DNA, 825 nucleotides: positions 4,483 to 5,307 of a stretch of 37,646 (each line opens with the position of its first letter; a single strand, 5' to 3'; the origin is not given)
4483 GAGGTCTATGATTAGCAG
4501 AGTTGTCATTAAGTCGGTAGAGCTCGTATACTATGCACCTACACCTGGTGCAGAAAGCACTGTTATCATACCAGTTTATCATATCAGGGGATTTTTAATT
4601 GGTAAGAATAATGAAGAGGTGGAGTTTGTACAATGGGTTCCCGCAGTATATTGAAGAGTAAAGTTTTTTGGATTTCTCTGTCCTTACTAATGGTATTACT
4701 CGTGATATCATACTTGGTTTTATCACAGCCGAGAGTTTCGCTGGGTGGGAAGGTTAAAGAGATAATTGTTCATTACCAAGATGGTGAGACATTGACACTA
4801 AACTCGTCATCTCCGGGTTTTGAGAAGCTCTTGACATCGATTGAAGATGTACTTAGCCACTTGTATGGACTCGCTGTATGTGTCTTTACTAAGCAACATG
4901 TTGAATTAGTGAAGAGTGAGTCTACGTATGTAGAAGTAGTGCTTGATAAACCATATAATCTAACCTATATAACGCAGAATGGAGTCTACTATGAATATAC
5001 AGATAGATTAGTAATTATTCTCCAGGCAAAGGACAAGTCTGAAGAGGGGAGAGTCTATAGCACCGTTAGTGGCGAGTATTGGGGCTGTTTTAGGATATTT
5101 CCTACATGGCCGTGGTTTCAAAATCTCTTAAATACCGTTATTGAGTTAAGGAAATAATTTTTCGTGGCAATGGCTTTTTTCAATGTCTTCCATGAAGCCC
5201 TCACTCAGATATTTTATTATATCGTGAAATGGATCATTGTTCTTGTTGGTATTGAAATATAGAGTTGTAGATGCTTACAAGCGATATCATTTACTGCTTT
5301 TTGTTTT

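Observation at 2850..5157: Orphan three-gene, translationally coupled operon of membrane-anchored exoproteins between two OFOR operons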

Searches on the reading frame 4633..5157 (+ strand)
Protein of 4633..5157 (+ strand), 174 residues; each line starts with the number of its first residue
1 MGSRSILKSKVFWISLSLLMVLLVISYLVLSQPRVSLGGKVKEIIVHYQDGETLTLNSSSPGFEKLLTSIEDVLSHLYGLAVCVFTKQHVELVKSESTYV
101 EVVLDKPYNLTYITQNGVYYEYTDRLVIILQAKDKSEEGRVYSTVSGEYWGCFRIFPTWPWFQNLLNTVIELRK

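Call 3: search_protein_families(library=pfam, proteins=[window:4633-5157:+], max_evalue=1)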
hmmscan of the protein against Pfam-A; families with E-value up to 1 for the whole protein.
window:4633-5157:+ (174 aa): 0 families

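Call 4: search_protein_families(library=ncbifam, proteins=[window:4633-5157:+], max_evalue=1)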
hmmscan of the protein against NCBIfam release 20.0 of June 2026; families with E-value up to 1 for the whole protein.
window:4633-5157:+ (174 aa): 0 families

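Call 7: search_solved_structures(query=window:4633-5157:+, max_evalue=10, show_alignments=1)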
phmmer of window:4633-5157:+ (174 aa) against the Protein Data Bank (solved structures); distinct sequences matched with E-value up to 10: 0.

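Call 31: find_homologous_proteins(query=window:4633-5157:+, max_evalue=0.01)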
Query window:4633-5157:+ (174 aa): 5 proteins with E <= 0.01 among 268 candidates.
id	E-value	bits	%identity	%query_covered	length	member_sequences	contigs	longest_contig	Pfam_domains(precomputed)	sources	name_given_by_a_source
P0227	8.3e-100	349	93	100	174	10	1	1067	-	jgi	-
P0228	4.0e-99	347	90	100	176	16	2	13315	-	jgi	-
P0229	4.4e-97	340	100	89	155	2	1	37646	-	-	-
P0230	1.0e-96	339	90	100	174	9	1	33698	-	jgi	-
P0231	4.8e-89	314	87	100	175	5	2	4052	-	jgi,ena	-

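Call 33: find_encoding_contigs(protein=P0230, flank=10000, max_places=2)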
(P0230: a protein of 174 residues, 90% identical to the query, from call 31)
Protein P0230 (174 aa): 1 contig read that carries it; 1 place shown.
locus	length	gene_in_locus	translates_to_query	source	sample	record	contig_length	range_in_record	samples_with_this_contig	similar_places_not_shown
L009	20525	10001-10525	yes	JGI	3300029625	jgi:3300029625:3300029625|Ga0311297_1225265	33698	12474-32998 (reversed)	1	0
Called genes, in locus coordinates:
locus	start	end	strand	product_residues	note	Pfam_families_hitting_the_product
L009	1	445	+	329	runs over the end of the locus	PF00586:AIRS, PF02769:AIRS_C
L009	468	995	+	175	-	-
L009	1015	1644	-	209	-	-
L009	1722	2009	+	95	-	-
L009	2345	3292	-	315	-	PF08902:DUF1848 (faint), PF20903:SPL (weak), PF04055:Radical_SAM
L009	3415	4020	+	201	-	PF01380:SIS, PF13580:SIS_2 (weak)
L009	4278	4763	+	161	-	PF00210:Ferritin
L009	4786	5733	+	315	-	PF01874:CitG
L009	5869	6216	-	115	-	-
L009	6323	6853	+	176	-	PF10061:DUF2299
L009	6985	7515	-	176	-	PF01558:POR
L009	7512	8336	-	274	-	PF02775:TPP_enzyme_C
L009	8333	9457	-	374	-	PF01855:POR_N, PF02780:Transketolase_C (weak), PF17147:PFOR_II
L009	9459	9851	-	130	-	PF13183:Fer4_8 (faint), PF13534:Fer4_17 (faint), PF13484:Fer4_16 (faint), PF14697:Fer4_21 (faint), PF12837:Fer4_6 (faint), PF13237:Fer4_10 (weak), PF12838:Fer4_7 (weak), PF13187:Fer4_9, +2 more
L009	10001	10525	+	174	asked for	-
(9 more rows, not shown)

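Call 36: find_encoding_contigs(protein=P0228, flank=10000, max_places=3)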
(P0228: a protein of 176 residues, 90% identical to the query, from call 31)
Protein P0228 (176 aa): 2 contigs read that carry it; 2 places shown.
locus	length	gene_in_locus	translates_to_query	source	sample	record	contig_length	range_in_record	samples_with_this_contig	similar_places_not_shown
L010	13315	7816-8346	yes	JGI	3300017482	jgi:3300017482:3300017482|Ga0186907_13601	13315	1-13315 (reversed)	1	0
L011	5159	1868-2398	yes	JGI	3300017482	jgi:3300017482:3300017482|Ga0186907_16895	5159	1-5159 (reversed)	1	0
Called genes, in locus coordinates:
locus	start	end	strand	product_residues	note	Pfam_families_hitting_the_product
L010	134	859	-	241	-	PF04055:Radical_SAM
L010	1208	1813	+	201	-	PF01380:SIS, PF13580:SIS_2 (weak)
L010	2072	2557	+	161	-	PF00210:Ferritin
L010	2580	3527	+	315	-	PF01874:CitG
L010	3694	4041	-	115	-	-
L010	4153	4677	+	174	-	PF10061:DUF2299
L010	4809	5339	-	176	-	PF01558:POR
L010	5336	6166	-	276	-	PF02775:TPP_enzyme_C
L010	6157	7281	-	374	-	PF01855:POR_N, PF02780:Transketolase_C (weak), PF17147:PFOR_II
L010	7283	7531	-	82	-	PF13534:Fer4_17 (faint), PF14697:Fer4_21 (faint), PF12797:Fer4_2 (faint), PF12837:Fer4_6 (faint), PF13237:Fer4_10, PF12838:Fer4_7, PF13187:Fer4_9, PF00037:Fer4 (weak), +2 more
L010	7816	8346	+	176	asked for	-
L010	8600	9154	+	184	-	PF01558:POR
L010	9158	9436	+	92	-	PF12838:Fer4_7 (faint), PF13187:Fer4_9 (faint), PF13484:Fer4_16 (faint), PF12797:Fer4_2 (faint), PF12837:Fer4_6 (faint), PF13237:Fer4_10, PF14697:Fer4_21, PF00037:Fer4 (weak)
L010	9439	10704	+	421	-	PF01855:POR_N, PF02780:Transketolase_C (weak), PF17147:PFOR_II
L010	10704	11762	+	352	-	PF02775:TPP_enzyme_C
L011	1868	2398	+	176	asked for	-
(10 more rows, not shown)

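Call 51: search_solved_structures(query=A4, max_evalue=10, show_alignments=1)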
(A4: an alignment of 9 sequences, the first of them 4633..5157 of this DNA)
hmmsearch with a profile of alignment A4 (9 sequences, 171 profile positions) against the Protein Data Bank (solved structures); distinct sequences matched with E-value up to 10: 4.
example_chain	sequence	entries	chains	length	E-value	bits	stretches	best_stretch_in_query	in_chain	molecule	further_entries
8ap3_A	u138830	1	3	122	1.1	11.9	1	93-119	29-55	MIF homologue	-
1rod_A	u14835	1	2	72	1.1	11.9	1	44-75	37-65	CHIMERIC PROTEIN OF INTERLEUKIN 8 AND HUMAN MELANOMA GROWTH STIMULATING ACTIVITY PROTEIN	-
8t5e_A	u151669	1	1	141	1.6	11.4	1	66-128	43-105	Bim_fulldiff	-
6ok8_A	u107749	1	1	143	1.6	11.4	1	102-165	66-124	Thermonuclease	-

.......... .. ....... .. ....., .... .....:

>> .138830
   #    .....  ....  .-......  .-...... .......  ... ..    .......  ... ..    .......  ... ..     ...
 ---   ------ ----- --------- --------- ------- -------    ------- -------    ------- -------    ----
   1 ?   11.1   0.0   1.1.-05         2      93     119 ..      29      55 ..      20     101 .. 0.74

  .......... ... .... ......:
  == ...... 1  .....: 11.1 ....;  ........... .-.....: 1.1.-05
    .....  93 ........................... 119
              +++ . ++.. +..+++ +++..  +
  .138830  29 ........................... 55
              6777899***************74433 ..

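Call 52: search_protein_families(library=pfam, alignment_id=A4, max_evalue=1)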
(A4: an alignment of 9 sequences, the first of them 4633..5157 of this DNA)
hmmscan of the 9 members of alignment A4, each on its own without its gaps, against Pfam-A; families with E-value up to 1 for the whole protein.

A. member 1, window:4633-5157:+ (174 aa): 0 families

B. families by the number of members that match (of 9 scanned): 9 families
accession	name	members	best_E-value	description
PF20860.2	Dicers_N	1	0.033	Dicers, N-terminal domain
PF13127.11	DUF3955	1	0.06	Protein of unknown function (DUF3955)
PF01802.22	Herpes_V23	1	0.068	Herpesvirus VP23 like capsid protein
PF20380.3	DUF6675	1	0.11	Family of unknown function (DUF6675)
PF21186.2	DUF6852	1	0.14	Domain of unknown function (DUF6852)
PF11132.13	SplA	1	0.19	Transcriptional regulator protein (SplA)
PF24448.1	T4_y05I_C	1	0.21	y05I-like putative transcription factor C-terminal domain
PF08159.17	NUC153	1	0.28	NUC153 domain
PF05933.18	Fun_ATP-synt_8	1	0.3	Fungal ATP synthase protein 8 (A6L)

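Call 56: search_protein_families(library=padloc, proteins=[window:4633-5157:+], max_evalue=0.1)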
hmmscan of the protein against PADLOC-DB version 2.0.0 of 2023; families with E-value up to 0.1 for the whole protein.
window:4633-5157:+ (174 aa): 0 families
